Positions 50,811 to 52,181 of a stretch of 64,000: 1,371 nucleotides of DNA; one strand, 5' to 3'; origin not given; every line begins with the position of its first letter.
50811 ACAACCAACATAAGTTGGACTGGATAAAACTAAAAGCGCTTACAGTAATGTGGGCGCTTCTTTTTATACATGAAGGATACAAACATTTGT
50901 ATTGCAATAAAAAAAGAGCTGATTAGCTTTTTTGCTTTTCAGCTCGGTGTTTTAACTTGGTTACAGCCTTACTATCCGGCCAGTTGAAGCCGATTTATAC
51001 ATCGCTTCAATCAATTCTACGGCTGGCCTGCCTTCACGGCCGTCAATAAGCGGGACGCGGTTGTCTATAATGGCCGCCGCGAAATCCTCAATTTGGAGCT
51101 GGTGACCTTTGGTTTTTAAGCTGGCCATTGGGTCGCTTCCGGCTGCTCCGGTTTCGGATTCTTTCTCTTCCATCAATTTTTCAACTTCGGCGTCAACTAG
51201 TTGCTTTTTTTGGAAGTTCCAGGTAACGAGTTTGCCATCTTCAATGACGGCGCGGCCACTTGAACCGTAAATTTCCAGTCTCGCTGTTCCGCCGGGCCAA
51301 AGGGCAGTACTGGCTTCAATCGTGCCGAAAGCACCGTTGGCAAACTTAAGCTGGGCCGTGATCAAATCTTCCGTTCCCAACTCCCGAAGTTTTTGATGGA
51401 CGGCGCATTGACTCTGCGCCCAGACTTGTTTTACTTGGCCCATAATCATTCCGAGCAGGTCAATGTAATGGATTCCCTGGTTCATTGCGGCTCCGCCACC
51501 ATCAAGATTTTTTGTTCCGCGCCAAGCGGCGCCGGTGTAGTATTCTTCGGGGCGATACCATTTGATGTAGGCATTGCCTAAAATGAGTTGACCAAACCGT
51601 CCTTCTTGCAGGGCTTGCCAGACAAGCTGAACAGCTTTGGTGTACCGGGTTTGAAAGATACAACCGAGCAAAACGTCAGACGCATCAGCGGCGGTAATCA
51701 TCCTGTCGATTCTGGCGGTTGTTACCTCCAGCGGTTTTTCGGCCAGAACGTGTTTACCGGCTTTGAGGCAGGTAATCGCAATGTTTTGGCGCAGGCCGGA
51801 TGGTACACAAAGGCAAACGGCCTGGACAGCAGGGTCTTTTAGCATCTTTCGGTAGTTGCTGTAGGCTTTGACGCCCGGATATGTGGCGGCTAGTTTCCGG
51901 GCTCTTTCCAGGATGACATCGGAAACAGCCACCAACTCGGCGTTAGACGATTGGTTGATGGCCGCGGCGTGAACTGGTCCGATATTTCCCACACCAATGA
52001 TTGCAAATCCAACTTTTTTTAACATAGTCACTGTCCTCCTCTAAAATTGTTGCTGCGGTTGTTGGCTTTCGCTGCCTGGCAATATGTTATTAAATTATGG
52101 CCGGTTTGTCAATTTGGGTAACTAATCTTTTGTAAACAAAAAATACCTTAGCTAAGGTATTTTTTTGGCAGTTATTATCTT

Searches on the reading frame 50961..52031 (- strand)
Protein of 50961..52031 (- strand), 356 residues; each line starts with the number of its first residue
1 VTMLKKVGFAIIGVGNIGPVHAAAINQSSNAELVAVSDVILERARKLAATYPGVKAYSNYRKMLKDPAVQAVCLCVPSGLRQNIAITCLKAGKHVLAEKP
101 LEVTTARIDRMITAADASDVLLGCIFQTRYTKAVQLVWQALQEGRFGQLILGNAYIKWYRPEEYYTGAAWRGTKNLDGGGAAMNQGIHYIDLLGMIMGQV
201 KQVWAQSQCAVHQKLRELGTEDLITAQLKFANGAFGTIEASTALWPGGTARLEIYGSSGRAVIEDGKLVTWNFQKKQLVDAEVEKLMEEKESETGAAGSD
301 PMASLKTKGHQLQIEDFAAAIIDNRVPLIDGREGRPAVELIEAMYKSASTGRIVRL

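Call 89: search_protein_families(library=pfam, proteins=[window:50961-52031:-], max_evalue=0.001)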
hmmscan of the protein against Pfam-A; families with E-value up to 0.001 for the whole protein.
window:50961-52031:- (356 aa): 3 families
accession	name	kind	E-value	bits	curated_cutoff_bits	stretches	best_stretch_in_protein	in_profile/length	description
PF01408.29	GFO_IDH_MocA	-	8e-29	101.2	24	1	8-122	2-116/120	Oxidoreductase family, NAD-binding Rossmann fold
PF22725.1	GFO_IDH_MocA_C3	-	4.5e-27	94.9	27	1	135-261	2-123/124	GFO/IDH/MocA C-terminal domain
PF02894.22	GFO_IDH_MocA_C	-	1.2e-26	94.3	22.9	1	140-355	3-217/218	Oxidoreductase family, C-terminal alpha/beta domain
